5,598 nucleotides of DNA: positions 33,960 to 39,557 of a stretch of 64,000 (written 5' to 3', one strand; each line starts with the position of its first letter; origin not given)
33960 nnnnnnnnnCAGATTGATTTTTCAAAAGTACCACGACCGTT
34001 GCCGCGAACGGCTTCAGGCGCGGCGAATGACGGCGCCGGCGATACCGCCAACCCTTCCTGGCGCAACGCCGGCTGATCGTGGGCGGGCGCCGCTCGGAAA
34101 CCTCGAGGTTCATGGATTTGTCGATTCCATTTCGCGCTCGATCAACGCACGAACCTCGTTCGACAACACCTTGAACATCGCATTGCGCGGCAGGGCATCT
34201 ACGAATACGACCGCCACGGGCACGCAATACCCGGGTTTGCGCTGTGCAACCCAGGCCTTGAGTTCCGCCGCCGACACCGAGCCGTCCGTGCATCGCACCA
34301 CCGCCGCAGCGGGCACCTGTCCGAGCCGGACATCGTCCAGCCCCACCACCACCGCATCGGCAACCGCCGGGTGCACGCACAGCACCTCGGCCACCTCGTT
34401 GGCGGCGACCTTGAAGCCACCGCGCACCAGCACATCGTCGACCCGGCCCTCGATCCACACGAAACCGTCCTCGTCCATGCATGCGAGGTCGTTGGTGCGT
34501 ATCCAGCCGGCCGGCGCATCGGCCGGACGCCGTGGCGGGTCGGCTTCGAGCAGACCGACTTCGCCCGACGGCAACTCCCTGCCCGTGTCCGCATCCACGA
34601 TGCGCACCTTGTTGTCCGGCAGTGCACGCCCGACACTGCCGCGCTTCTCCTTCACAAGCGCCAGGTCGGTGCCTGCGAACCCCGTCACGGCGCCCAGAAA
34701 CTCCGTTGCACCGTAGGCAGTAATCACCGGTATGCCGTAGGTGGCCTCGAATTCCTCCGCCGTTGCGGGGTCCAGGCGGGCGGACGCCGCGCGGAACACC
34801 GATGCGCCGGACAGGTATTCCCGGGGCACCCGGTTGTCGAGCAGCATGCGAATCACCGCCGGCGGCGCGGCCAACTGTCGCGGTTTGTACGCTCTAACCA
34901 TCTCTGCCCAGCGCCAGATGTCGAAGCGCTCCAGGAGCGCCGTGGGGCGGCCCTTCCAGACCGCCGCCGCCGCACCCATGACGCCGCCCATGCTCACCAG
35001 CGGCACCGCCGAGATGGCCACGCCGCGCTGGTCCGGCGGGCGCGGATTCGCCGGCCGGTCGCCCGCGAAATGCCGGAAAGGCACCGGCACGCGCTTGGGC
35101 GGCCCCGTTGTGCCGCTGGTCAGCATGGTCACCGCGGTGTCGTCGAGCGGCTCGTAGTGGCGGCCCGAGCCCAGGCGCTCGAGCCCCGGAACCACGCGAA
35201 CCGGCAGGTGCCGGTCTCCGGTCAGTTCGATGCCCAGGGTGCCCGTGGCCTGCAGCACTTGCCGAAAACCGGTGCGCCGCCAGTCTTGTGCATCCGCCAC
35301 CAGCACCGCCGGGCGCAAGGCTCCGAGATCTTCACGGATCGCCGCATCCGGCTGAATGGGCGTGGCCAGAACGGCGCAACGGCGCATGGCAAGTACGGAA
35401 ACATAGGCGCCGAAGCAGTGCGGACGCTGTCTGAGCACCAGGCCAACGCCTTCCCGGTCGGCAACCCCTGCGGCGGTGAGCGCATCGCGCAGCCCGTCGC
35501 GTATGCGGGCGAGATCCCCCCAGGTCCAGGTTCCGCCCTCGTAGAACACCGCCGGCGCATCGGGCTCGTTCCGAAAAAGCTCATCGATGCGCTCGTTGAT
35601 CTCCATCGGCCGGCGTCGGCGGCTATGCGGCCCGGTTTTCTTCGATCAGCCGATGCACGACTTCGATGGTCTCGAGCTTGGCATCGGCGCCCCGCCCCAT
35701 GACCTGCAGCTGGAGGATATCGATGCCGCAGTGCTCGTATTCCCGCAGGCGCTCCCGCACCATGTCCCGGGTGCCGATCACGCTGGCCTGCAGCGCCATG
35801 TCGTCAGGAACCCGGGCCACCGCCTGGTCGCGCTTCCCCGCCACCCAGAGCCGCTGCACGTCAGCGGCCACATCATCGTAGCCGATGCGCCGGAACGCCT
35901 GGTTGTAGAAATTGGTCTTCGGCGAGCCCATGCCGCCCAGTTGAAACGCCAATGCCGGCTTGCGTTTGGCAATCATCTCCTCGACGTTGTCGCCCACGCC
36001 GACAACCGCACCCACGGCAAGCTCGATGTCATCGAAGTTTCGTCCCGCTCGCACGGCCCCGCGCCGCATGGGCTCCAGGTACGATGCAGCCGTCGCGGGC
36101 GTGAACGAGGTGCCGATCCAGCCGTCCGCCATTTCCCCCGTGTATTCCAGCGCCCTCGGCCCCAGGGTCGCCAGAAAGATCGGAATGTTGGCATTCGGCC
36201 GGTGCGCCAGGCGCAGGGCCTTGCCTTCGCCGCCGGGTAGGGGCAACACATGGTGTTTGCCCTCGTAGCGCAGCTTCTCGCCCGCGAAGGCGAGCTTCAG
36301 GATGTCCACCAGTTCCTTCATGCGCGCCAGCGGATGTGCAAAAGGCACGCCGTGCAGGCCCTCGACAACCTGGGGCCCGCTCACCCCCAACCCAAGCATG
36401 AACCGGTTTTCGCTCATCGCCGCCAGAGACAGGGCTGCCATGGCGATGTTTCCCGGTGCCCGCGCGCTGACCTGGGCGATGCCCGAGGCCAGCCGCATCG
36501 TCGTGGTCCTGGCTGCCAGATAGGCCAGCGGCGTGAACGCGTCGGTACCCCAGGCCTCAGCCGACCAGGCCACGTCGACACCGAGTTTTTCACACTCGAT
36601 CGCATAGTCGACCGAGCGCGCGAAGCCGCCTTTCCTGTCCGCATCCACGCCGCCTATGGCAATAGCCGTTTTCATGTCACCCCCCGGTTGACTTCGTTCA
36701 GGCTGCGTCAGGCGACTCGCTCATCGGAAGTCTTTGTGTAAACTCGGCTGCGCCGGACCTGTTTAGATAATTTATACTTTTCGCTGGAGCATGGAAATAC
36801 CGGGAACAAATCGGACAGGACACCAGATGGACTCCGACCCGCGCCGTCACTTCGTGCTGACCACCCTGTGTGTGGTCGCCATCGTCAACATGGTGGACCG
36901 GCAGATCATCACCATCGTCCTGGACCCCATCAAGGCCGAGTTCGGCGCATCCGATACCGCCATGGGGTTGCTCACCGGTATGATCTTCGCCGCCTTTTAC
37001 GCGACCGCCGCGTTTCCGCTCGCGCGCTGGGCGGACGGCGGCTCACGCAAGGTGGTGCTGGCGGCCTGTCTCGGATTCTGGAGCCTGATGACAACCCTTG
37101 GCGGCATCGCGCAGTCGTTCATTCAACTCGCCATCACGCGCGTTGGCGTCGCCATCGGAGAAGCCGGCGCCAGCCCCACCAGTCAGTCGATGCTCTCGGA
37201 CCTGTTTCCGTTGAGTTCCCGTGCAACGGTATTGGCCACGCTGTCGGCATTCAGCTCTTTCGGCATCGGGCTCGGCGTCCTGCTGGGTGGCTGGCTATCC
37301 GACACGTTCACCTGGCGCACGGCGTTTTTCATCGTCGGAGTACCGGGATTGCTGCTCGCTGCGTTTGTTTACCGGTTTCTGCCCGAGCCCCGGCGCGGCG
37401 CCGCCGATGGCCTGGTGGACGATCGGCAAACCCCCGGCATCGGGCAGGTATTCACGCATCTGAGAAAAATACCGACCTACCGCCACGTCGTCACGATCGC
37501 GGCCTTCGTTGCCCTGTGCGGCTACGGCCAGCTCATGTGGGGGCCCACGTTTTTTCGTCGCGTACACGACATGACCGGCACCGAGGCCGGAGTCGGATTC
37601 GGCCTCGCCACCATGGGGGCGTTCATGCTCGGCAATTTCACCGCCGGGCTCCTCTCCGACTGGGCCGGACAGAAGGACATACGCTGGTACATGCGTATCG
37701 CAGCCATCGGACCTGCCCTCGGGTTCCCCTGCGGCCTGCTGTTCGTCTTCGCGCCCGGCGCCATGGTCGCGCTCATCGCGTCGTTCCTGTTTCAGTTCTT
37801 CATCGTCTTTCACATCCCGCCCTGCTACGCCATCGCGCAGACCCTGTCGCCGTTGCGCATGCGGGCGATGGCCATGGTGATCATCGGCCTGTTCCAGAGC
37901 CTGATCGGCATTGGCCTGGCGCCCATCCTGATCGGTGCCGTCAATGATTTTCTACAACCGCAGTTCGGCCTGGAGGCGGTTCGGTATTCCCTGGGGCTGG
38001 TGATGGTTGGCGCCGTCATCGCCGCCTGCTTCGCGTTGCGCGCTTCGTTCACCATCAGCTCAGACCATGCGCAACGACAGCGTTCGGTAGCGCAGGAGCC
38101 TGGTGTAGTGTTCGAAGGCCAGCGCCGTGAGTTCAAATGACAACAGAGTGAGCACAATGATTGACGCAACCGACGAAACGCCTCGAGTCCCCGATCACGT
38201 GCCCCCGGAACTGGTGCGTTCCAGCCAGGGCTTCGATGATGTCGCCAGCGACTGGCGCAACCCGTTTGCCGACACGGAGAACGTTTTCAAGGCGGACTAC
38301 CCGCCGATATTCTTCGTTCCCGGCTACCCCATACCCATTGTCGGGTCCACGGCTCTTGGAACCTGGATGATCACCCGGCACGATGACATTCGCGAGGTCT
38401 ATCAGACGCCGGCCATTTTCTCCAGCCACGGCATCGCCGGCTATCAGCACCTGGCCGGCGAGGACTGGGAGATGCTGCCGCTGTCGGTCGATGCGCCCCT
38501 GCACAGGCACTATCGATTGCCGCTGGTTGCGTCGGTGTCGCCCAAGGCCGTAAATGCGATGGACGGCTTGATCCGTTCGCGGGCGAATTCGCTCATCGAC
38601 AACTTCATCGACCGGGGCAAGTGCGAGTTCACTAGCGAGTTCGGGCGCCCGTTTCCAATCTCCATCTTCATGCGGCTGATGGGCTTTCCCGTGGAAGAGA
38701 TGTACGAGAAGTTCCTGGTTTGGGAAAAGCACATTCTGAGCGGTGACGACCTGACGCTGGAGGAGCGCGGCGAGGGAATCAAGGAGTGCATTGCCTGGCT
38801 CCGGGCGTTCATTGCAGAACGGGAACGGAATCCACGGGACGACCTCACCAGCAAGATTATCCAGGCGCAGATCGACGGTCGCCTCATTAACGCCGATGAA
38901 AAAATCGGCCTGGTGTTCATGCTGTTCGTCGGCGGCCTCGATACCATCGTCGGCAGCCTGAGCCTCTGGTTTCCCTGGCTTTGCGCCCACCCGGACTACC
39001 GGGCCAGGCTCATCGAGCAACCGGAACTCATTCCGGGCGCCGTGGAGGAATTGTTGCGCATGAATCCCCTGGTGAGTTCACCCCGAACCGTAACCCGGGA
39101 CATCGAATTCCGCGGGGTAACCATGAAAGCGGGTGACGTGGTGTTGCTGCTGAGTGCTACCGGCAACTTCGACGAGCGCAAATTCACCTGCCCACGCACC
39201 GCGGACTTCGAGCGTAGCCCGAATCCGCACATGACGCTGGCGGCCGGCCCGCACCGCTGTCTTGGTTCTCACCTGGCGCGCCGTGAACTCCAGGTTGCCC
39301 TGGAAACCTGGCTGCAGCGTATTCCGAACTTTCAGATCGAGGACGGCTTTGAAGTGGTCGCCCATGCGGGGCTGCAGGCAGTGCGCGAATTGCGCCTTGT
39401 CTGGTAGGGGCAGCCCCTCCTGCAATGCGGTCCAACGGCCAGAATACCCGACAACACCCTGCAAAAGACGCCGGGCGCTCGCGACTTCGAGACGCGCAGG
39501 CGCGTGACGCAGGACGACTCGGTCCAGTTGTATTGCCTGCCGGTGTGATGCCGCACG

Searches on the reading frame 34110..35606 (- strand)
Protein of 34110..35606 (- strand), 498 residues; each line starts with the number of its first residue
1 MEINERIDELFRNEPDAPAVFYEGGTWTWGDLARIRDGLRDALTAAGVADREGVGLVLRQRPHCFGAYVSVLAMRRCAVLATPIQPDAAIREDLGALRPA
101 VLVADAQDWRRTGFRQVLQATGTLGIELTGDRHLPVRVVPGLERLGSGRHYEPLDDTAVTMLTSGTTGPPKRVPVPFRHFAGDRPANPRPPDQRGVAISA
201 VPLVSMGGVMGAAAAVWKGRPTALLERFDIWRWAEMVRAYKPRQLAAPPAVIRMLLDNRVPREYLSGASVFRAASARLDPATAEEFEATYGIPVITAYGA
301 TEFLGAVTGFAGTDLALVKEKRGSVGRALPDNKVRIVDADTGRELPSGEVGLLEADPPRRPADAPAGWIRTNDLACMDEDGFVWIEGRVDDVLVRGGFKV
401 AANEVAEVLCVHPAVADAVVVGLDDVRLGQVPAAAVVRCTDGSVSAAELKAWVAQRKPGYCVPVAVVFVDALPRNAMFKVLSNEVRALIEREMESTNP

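Call 42: search_protein_families(library=pfam, proteins=[window:34110-35606:-])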
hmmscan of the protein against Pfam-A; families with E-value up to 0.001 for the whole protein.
window:34110-35606:- (498 aa): 2 families
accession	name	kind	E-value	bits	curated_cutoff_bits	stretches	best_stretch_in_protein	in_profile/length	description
PF00501.34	AMP-binding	-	6e-43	147.5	29.9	1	12-352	6-371/384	AMP-binding enzyme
PF13193.12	AMP-binding_C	-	1.3e-14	55.3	24.5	1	404-479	1-76/76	AMP-binding enzyme C-terminal domain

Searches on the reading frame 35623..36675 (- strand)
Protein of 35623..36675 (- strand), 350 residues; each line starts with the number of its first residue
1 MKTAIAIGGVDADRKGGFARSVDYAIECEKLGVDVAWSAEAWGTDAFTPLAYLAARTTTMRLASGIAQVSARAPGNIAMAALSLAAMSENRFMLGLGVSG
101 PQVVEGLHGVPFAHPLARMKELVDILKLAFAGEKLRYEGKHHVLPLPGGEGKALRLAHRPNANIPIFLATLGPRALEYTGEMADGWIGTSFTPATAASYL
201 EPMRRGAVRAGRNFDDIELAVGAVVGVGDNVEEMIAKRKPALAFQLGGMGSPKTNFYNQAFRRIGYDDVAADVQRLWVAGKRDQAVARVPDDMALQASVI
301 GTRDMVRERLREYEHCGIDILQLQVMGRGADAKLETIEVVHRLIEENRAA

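Call 7: search_protein_families(library=pfam, proteins=[window:35623-36675:-])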
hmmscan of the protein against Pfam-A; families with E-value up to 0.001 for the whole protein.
window:35623-36675:- (350 aa): 1 family
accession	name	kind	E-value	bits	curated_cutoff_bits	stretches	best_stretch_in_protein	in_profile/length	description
PF00296.26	Bac_luciferase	-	1e-66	225.9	27.9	1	16-319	19-313/314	Luciferase-like monooxygenase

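Call 8: search_protein_families(library=ncbifam, proteins=[window:35623-36675:-])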
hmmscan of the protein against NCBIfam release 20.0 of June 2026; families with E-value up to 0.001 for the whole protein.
window:35623-36675:- (350 aa): 26 families (the best 25 are shown)
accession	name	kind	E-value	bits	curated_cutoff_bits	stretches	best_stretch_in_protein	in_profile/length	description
TIGR03559.1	F420_Rv3520c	subfamily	9.5e-97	323.9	335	1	15-323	9-324/325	LLM class F420-dependent oxidoreductase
TIGR04024.1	F420_NP1902A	hypoth_equivalog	2.7e-65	220.3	345.4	1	21-332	17-320/330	TIGR04024 family LLM class F420-dependent oxidoreductase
TIGR03841.1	F420_Rv3093c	subfamily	7.2e-44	150.4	213.65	1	20-321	11-292/298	LLM class F420-dependent oxidoreductase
TIGR03617.1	F420_MSMEG_2256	subfamily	1.9e-35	122.3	278.15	1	27-313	3-288/318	TIGR03617 family F420-dependent LLM class oxidoreductase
TIGR03564.1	F420_MSMEG_4879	subfamily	1.4e-31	110.1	234.25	1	23-245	3-218/265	TIGR03564 family F420-dependent LLM class oxidoreductase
TIGR03555.1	F420_mer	equivalog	3.5e-29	102.2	348.7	1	25-319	18-300/325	5,10-methylenetetrahydromethanopterin reductase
NF002619.0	PRK02271.1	equivalog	8.3e-29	100.9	276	1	22-321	17-303/329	5,10-methylenetetrahydromethanopterin reductase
TIGR03857.1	F420_MSMEG_2249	hypoth_equivalog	2.3e-26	92.8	218.4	1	14-321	9-319/329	TIGR03857 family LLM class F420-dependent oxidoreductase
TIGR03619.1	F420_Rv2161c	subfamily_domain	9.8e-25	87.6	166.9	1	44-230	44-227/247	TIGR03619 family F420-dependent LLM class oxidoreductase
TIGR03842.1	F420_CPS_4043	hypoth_equivalog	5.6e-19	68.4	295.45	1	19-237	13-218/329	TIGR03842 family LLM class F420-dependent oxidoreductase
TIGR03854.1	F420_MSMEG_3544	hypoth_equivalog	2e-18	66.7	295.6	1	19-240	16-234/290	TIGR03854 family LLM class F420-dependent oxidoreductase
TIGR03620.1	F420_MSMEG_4141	subfamily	1.2e-17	64.2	219.8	1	19-331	18-266/280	TIGR03620 family F420-dependent LLM class oxidoreductase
TIGR03560.1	F420_Rv1855c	subfamily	3.7e-15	56.3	231.4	1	43-220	49-225/227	TIGR03560 family F420-dependent LLM class oxidoreductase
TIGR03557.1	F420_G6P_family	subfamily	1.5e-12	47.3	210.4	1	46-195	49-194/316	TIGR03557 family F420-dependent LLM class oxidoreductase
TIGR03571.1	lucif_BA3436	subfamily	7.2e-12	45.2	303.9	1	45-205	68-223/304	TIGR03571 family LLM class oxidoreductase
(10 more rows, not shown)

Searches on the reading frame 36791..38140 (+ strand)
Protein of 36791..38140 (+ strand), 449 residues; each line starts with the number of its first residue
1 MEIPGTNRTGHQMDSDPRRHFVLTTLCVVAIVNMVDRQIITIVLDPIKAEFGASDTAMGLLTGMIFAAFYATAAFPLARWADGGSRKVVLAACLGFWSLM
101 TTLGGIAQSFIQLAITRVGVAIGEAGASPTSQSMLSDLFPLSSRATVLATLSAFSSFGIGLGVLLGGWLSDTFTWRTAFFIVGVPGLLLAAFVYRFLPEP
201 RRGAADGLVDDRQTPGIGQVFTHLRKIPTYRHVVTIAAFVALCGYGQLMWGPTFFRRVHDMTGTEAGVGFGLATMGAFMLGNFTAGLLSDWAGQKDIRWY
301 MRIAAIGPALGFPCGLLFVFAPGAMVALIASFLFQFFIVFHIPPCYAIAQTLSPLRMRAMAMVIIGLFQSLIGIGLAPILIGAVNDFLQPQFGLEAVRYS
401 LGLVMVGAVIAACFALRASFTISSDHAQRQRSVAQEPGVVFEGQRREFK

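Call 7: search_protein_families(library=pfam, proteins=[window:36791-38140:+])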
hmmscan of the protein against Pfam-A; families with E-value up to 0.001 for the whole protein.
window:36791-38140:+ (449 aa): 2 families
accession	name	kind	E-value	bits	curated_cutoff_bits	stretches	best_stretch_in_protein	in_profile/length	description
PF07690.21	MFS_1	-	1.4e-45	156.2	33.4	1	26-378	1-347/347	Major Facilitator Superfamily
PF00083.30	Sugar_tr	-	0.0001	21.8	22.3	1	54-199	44-193/452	Sugar (and other) transporter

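Call 8: search_protein_families(library=ncbifam, proteins=[window:36791-38140:+])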
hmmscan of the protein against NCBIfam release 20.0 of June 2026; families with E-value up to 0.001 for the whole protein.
window:36791-38140:+ (449 aa): 24 families
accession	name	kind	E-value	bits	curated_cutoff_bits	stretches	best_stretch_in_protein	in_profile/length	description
TIGR00893.1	2A0114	subfamily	3.1e-26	92.2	395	1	29-387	2-373/399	D-galactonate transporter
TIGR00895.1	2A0115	subfamily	8.3e-20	71.1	418.55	1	21-201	16-196/398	aromatic acid/H+ symport family MFS transporter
TIGR00711.1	efflux_EmrB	subfamily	1.7e-18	66.6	230.2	1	24-202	5-182/485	DHA2 family efflux MFS transporter permease subunit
TIGR00881.1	2A0104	subfamily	1.7e-16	60.3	407.75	1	34-386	8-371/379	phosphoglycerate transporter protein PgtP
TIGR00880.1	2_A_01_02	superfamily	2.7e-14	53.5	131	1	68-199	9-140/141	multidrug resistance protein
NF008586.0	PRK11551.1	equivalog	4.9e-13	48.8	410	1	18-383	11-370/406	3-(3-hydroxy-phenyl)propionate transporter MhpT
NF000089.1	qac_MFS_AB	exception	4.1e-12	45.7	900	1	12-197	11-194/514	QacA/B family quaternary ammonium compound efflux MFS transporter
NF002921.0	PRK03545.1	equivalog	8e-12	44.8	401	1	24-199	16-190/396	sugar transporter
TIGR00710.1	efflux_Bcr_CflA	subfamily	1.2e-11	44.7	200.9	1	23-344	7-306/385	Bcr/CflA family efflux MFS transporter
NF053517.1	HbztTptrPcaK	equivalog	4.1e-09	35.9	770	1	25-202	22-199/437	4-hydroxybenzoate transporter PcaK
NF008270.1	PRK11043.1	equivalog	1.2e-08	34.5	430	1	46-332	30-304/382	purine nucleoside transporter PunC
NF000391.1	EmrB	exception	1.8e-08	33.5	925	1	23-182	13-171/501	multidrug efflux MFS transporter permease subunit EmrB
TIGR00891.1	2A0112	subfamily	1.9e-08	33.8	552.9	1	13-195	6-186/405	sialate:H+ symport family MFS transporter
NF003024.0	PRK03893.1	subfamily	3e-08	32.9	604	1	17-202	19-200/497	sialate:H+ symport family MFS transporter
NF008963.0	PRK12307.1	equivalog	5.1e-08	32.5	637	1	32-295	29-296/426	MFS transporter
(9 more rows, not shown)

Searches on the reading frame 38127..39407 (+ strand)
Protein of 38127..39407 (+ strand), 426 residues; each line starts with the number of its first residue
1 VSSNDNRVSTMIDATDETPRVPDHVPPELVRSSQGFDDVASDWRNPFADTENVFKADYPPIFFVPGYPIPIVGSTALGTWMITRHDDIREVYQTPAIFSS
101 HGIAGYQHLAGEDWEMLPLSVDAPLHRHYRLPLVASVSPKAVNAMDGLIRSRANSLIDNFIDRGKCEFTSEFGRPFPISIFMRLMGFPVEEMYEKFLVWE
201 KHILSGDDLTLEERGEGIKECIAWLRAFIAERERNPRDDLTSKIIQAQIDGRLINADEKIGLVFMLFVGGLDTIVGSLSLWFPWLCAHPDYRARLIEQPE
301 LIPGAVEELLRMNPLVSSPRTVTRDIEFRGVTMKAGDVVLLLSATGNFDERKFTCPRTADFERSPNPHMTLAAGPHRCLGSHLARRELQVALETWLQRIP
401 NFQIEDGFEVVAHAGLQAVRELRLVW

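Call 7: search_protein_families(library=pfam, proteins=[window:38127-39407:+])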
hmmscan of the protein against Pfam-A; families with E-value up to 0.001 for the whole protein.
window:38127-39407:+ (426 aa): 1 family
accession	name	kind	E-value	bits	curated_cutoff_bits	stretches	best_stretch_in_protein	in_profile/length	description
PF00067.27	p450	-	4.7e-17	62.3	22.8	1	225-398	220-431/462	Cytochrome P450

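Call 8: search_protein_families(library=ncbifam, proteins=[window:38127-39407:+])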
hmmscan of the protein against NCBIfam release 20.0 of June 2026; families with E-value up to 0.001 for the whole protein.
window:38127-39407:+ (426 aa): 8 families
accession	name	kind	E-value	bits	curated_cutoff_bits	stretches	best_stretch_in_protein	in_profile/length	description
TIGR04538.1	P450_cycloAA_1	subfamily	3.7e-33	114.9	500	1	78-410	31-377/395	cytochrome P450, cyclodipeptide synthase-associated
NF045816.1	PentlenlactSyn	equivalog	8.7e-31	107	700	1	68-405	27-372/396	pentalenolactone synthase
NF041177.1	Cyp119_Thmprot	equivalog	1.7e-28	99.4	680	1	119-407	69-348/368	cytochrome P450 Cyp119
NF041802.1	P450_SolI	exception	4.9e-27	94.4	850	1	119-404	110-400/424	solanimycin biosynthesis cytochrome P450 SolI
TIGR04515.1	P450_rel_GT_act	subfamily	8.6e-16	58.3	343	1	72-403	47-363/386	P450-derived glycosyltransferase activator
TIGR04458.1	CYP450_TxtE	equivalog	8.1e-11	41.2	500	1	259-405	232-381/403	4-nitrotryptophan synthase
NF050147.1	aminopyruv_ApyO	equivalog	8.1e-05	21.4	525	1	225-399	197-393/444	RiPP biosynthesis cytochrome P450 ApyO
NF045812.1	PentlenOxigase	equivalog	0.00072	18.5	800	0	263-408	246-417/444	pentalenene oxygenase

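Call 60: search_solved_structures(query=window:38127-39407:+, max_evalue=1e-20)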
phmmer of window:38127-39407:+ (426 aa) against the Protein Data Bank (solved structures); distinct sequences matched with E-value up to 1e-20: 326 (the best 60 are shown).
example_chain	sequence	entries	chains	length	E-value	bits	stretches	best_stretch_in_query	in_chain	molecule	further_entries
6wpl_A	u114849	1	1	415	4.4e-72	246.3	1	42-426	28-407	Cytochrome P-450cam, subunit of camphor 5-monooxygenase system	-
3lxh_A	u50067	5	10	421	1.1e-68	235.1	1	21-426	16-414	Cytochrome P450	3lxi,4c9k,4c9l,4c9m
2zui_A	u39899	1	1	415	3.4e-68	233.5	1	78-426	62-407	Camphor 5-monooxygenase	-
2zuh_A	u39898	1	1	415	3.4e-68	233.5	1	78-426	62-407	Camphor 5-monooxygenase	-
6wgw_A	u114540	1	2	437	3.7e-68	233.4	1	20-426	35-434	Cytochrome P450 101D1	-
2lqd_A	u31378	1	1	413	4.6e-68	233.1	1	78-426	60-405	Camphor 5-monooxygenase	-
1cp4_A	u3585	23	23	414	4.6e-68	233.1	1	78-426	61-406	CYTOCHROME P450-CAM | CYTOCHROME P450CAM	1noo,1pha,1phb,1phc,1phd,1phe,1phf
1gek_A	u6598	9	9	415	4.7e-68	233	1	78-426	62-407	CYTOCHROME P450CAM | CYTOCHROME P450-CAM | Camphor 5-monooxygenase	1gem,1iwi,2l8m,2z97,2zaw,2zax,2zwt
2fer_A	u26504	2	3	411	4.7e-68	233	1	78-426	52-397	Cytochrome P450-cam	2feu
1lwl_A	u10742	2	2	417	4.8e-68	233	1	78-426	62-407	Cytochrome P450-cam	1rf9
1p2y_A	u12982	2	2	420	4.9e-68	233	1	78-426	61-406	Cytochrome P450-cam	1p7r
2fe6_A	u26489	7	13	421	4.9e-68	233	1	78-426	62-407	Cytochrome P450-cam | Camphor 5-monooxygenase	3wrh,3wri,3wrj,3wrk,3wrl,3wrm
4c9n_A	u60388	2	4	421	5.3e-68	232.9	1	21-426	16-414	CYTOCHROME P450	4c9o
4c9p_A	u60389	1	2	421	5.7e-68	232.8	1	21-426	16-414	CYTOCHROME P450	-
1c8j_A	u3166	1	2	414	5.8e-68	232.7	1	78-426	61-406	CYTOCHROME P450-CAM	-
1iwk_A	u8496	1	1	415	1.2e-67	231.7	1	78-426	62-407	CYTOCHROME P450-CAM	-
1akd_A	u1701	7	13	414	1.2e-67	231.7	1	78-426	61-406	CYTOCHROME P450CAM | CYTOCHROME P450-CAM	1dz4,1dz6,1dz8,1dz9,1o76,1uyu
1iwj_A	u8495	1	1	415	1.2e-67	231.7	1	78-426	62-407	CYTOCHROME P450-CAM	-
2cp4_A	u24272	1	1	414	2.3e-67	230.8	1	78-426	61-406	CYTOCHROME P450-CAM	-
1geb_A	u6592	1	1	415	3.2e-67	230.3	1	78-426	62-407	CYTOCHROME P450-CAM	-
2qbl_A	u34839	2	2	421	6.4e-67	229.3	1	78-426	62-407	Cytochrome P450-cam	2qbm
1gjm_A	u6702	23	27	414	8.3e-67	228.9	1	78-426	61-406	CYTOCHROME P450-CAM | Cytochrome P450CAM | CYTOCHROME P450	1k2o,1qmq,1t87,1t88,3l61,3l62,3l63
2a1m_A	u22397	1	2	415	8.4e-67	228.9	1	78-426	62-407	Cytochrome P450-cam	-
2qbn_A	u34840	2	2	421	8.7e-67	228.9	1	78-426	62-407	Cytochrome P450-cam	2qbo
2h7r_A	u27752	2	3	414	2.2e-66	227.6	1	78-426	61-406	Cytochrome P450-cam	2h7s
1j51_A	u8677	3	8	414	2.7e-66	227.2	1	78-426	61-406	CYTOCHROME P450CAM | Cytochrome P450-cam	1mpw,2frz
2a1n_A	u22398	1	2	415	4.2e-66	226.6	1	78-426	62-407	Cytochrome P450-cam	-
2a1o_A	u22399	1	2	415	4.2e-66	226.6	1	78-426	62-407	Cytochrome P450-cam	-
2gqx_A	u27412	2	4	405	6.9e-66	225.9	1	78-426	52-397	Cytochrome P450-cam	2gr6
1t85_A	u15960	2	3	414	7.8e-66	225.7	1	78-426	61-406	Cytochrome P450-cam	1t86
3nv5_A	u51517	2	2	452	1.1e-64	222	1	65-426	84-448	Cytochrome P450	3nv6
4dxy_A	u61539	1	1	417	4.2e-64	220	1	65-426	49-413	Cytochrome P450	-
8gtl_A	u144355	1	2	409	1.8e-59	204.8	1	78-426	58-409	cytochrome P450 CYP101D5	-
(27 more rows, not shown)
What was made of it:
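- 36791..39407 (+): MFS transporter (36791-38140) overlapping a P450 (38127-39407). The P450 is CYP101/P450cam-like. Calls 7 and 60 (P450cam family, E 4e-72).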
